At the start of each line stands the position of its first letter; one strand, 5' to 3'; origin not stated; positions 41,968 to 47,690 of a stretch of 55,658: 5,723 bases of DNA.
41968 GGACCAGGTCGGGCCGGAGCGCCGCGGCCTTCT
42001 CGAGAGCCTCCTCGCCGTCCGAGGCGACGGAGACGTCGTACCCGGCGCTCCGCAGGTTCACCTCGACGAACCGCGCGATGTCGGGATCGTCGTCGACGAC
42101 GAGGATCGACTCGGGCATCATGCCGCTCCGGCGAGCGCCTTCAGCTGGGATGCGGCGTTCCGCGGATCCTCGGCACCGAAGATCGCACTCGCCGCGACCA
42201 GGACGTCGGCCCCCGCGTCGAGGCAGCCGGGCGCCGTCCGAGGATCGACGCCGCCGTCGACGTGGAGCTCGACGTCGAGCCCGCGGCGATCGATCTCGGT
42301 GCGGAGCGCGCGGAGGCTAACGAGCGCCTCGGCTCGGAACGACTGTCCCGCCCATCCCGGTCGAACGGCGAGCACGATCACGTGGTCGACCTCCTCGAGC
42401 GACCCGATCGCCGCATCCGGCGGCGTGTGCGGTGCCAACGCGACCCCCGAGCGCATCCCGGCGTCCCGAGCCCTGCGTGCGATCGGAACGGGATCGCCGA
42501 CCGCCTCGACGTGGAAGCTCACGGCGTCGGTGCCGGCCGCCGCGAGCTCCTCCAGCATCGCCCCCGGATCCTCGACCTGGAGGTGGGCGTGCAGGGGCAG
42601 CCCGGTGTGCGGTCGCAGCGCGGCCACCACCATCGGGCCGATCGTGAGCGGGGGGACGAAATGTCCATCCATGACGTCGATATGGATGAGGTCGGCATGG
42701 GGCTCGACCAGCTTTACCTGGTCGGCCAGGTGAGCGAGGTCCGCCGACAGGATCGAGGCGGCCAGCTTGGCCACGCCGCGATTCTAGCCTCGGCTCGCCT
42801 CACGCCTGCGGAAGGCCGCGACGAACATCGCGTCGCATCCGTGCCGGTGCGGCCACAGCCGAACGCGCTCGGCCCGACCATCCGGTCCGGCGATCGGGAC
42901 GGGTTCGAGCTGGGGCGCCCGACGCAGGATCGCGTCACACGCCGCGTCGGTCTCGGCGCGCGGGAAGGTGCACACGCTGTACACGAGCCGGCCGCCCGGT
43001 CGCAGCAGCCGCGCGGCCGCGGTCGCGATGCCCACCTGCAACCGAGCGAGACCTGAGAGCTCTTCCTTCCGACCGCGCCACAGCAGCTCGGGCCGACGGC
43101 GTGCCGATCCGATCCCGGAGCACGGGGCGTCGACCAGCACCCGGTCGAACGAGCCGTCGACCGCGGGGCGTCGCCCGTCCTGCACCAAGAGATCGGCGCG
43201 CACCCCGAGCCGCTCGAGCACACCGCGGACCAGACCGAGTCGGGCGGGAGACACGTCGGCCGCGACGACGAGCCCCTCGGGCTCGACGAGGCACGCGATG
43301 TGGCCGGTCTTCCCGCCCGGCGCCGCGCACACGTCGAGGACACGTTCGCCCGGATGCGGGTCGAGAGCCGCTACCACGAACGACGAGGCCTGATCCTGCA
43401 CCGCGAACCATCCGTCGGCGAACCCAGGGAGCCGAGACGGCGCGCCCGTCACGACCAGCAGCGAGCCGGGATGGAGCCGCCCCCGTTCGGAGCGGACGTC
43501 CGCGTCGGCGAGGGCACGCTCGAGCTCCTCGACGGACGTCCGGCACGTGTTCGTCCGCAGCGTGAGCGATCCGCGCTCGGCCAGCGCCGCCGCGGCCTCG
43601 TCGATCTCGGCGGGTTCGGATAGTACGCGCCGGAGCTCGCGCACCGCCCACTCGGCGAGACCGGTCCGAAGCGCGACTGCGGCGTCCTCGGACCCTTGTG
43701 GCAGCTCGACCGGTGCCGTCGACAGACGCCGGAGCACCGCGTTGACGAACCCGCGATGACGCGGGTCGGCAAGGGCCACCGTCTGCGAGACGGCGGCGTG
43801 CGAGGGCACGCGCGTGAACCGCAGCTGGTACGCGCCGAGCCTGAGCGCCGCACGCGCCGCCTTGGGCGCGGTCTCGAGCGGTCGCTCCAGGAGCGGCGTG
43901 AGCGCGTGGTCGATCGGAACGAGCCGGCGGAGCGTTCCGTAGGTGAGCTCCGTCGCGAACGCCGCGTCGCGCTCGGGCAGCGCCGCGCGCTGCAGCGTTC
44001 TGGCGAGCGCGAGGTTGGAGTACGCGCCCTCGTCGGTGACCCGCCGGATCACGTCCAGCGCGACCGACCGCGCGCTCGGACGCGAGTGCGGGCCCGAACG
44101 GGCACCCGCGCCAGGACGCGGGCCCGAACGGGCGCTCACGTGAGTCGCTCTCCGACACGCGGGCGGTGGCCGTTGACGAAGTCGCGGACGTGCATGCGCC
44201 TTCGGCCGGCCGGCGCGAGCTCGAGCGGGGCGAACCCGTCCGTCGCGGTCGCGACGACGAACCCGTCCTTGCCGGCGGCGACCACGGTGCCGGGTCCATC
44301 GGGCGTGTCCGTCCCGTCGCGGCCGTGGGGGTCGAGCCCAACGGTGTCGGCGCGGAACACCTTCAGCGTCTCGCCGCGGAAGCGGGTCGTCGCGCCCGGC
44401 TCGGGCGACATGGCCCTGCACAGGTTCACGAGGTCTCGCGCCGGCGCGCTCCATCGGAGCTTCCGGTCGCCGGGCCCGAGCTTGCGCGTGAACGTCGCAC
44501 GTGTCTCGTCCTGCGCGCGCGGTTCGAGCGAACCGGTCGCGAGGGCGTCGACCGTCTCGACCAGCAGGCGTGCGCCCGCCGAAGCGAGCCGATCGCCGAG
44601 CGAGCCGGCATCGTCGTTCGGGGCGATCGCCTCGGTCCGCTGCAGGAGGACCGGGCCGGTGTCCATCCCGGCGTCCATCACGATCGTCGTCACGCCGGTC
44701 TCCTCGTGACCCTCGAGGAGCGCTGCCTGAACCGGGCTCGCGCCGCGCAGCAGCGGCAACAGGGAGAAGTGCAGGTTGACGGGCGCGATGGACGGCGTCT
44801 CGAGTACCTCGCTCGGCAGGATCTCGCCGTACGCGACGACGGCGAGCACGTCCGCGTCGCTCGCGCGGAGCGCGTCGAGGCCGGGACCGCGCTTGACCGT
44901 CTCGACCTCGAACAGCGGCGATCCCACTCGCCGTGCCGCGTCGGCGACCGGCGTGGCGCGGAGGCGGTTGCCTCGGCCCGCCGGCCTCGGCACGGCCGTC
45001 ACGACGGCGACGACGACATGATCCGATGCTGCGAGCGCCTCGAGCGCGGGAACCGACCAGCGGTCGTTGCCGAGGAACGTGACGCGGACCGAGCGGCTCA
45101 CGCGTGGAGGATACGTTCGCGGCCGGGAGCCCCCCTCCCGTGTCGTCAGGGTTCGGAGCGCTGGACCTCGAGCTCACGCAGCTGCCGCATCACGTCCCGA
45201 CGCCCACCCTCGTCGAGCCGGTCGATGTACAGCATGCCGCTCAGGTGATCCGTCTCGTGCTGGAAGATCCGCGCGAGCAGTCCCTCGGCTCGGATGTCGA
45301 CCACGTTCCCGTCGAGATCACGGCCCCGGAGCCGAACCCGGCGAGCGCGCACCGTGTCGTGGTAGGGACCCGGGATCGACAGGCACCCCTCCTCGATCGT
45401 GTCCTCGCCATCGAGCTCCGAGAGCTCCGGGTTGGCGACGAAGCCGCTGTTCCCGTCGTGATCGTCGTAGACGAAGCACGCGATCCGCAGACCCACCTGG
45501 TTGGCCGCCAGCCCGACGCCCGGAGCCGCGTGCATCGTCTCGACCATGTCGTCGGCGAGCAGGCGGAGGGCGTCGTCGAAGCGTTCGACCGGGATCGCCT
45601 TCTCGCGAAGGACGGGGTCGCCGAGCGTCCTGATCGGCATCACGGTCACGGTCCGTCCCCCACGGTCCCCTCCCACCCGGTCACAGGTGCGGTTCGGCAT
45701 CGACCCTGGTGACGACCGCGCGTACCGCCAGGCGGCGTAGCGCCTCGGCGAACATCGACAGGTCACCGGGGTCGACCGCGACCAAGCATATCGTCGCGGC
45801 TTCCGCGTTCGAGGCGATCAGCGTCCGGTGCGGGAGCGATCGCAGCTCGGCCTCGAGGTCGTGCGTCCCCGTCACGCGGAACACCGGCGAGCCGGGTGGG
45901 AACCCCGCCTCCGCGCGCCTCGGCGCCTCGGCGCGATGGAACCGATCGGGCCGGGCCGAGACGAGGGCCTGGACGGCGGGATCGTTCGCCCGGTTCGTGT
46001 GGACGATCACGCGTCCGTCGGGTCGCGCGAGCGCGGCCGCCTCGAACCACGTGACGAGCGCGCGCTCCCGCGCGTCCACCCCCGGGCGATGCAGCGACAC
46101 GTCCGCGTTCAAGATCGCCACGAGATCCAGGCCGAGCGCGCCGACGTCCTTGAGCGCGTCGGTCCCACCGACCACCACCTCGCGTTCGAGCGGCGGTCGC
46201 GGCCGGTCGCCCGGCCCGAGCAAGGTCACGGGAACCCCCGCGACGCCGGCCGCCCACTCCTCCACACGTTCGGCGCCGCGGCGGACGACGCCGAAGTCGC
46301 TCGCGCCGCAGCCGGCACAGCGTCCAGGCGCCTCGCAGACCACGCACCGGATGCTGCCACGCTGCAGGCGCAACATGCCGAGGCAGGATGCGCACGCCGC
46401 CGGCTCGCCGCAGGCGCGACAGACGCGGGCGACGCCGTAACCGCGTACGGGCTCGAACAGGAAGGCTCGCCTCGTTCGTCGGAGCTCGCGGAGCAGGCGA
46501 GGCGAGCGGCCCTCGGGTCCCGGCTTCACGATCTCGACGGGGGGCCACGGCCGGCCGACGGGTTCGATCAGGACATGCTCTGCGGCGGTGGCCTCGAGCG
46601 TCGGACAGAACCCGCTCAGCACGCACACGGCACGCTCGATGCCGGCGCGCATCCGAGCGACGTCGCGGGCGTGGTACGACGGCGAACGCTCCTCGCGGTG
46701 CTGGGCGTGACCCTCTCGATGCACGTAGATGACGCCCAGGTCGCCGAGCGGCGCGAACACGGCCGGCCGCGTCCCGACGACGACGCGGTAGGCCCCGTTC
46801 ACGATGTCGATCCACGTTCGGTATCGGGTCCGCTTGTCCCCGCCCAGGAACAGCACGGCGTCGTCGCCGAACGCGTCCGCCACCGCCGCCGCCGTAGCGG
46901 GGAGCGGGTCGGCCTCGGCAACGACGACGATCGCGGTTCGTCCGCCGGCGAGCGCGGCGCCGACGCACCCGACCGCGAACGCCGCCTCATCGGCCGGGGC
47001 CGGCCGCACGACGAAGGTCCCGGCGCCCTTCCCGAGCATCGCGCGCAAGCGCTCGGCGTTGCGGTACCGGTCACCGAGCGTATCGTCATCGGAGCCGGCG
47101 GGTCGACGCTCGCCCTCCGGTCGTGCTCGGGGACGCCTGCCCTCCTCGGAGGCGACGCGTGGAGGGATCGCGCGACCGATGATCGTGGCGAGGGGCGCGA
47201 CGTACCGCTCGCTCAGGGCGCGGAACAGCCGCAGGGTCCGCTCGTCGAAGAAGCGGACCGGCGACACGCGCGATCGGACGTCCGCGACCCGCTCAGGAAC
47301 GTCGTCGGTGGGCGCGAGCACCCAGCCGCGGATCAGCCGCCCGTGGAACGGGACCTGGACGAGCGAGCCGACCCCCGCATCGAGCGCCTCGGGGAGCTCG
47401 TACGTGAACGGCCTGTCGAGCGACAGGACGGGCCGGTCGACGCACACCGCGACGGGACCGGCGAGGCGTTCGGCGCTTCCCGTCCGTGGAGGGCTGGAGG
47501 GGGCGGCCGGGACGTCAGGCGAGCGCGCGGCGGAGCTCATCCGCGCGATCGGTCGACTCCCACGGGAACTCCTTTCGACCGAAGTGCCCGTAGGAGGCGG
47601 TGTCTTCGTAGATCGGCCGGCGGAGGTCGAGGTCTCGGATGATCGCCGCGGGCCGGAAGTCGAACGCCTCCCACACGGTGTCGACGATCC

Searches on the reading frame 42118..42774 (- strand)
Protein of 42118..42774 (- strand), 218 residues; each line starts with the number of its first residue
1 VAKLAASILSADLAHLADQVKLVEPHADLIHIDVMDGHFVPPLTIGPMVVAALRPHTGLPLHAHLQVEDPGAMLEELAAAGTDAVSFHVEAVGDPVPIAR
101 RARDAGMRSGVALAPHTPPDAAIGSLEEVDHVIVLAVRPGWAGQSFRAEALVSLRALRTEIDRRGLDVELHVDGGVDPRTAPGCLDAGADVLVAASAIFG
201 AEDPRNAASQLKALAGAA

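Call 11: search_protein_families(library=pfam, proteins=[window:42118-42774:-], max_evalue=0.001)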
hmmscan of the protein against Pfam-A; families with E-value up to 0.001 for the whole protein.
window:42118-42774:- (218 aa): 2 families
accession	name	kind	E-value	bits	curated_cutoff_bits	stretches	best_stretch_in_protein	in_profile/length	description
PF00834.25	Ribul_P_3_epim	-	8e-58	195.5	21.1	1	3-199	1-198/198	Ribulose-phosphate 3 epimerase family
PF00215.30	OMPdecase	-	0.00015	22.2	27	1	158-210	167-220/221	Orotidine 5'-phosphate decarboxylase / HUMPS family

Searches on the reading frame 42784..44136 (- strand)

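Call 11: search_protein_families(library=pfam, proteins=[window:42784-44136:-], max_evalue=0.001)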
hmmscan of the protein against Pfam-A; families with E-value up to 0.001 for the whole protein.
window:42784-44136:- (450 aa): 4 families
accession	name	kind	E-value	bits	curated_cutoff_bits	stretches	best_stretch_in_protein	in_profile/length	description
PF01189.24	Methyltr_RsmB-F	-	1.7e-48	165.4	27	1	256-443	2-199/199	16S rRNA methyltransferase RsmB/F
PF01029.23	NusB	-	1e-26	94.4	23.1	1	21-138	2-131/133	NusB family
PF22458.1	RsmF-B_ferredox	-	5.8e-06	26.8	27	1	162-229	3-68/74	Methyltr_RsmF/B-like, ferredoxin-like domain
PF13649.12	Methyltransf_25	-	1.4e-05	26.1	27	1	266-335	1-70/97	Methyltransferase domain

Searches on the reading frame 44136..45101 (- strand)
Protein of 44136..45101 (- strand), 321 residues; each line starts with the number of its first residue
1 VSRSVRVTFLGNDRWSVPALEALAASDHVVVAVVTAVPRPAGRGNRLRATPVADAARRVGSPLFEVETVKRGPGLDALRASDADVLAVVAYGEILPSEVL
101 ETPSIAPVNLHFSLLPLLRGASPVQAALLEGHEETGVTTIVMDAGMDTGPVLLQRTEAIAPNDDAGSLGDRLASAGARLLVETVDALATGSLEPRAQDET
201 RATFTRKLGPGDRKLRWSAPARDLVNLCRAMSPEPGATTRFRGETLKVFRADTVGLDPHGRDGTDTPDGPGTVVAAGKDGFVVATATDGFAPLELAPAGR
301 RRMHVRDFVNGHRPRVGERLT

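Call 11: search_protein_families(library=pfam, proteins=[window:44136-45101:-], max_evalue=0.001)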
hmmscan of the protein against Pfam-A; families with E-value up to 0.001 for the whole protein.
window:44136-45101:- (321 aa): 2 families
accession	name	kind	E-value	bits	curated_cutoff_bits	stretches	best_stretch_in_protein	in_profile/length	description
PF00551.24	Formyl_trans_N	-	1e-31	110.5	26.1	1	6-184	2-181/181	Formyl transferase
PF02911.23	Formyl_trans_C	-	1.2e-18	67.6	21.1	1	208-313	2-100/100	Formyl transferase, C-terminal domain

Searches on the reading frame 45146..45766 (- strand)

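Call 11: search_protein_families(library=pfam, proteins=[window:45146-45766:-], max_evalue=0.001)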
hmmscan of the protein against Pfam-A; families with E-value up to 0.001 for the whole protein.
window:45146-45766:- (206 aa): 1 family
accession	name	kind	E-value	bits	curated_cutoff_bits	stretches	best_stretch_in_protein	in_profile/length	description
PF01327.26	Pep_deformylase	-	1.3e-44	152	22.8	1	43-187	2-153/156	Polypeptide deformylase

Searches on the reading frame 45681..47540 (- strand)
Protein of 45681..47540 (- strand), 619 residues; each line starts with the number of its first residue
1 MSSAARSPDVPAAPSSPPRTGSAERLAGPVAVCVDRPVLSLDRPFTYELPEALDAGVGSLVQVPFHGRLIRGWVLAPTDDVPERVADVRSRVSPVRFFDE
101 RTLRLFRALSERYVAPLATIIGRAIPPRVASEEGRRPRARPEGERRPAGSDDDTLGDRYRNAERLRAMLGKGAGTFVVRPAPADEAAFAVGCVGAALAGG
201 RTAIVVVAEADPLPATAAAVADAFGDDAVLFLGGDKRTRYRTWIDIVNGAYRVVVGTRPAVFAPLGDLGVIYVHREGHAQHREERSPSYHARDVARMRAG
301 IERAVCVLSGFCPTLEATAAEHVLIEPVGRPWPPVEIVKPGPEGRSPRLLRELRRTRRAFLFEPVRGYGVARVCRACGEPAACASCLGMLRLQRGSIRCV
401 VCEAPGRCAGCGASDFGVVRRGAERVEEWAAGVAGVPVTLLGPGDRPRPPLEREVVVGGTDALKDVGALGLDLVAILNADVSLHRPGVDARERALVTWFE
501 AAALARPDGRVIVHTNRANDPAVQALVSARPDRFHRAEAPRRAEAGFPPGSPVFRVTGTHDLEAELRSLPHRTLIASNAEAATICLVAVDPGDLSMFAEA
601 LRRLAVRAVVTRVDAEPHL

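Call 11: search_protein_families(library=pfam, proteins=[window:45681-47540:-], max_evalue=0.001)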
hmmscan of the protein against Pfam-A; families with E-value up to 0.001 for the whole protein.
window:45681-47540:- (619 aa): 1 family
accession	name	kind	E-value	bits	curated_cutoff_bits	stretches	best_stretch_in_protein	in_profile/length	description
PF17764.6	PriA_3primeBD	-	1.8e-15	57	22.7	1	32-126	2-96/96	3'DNA-binding domain (3'BD)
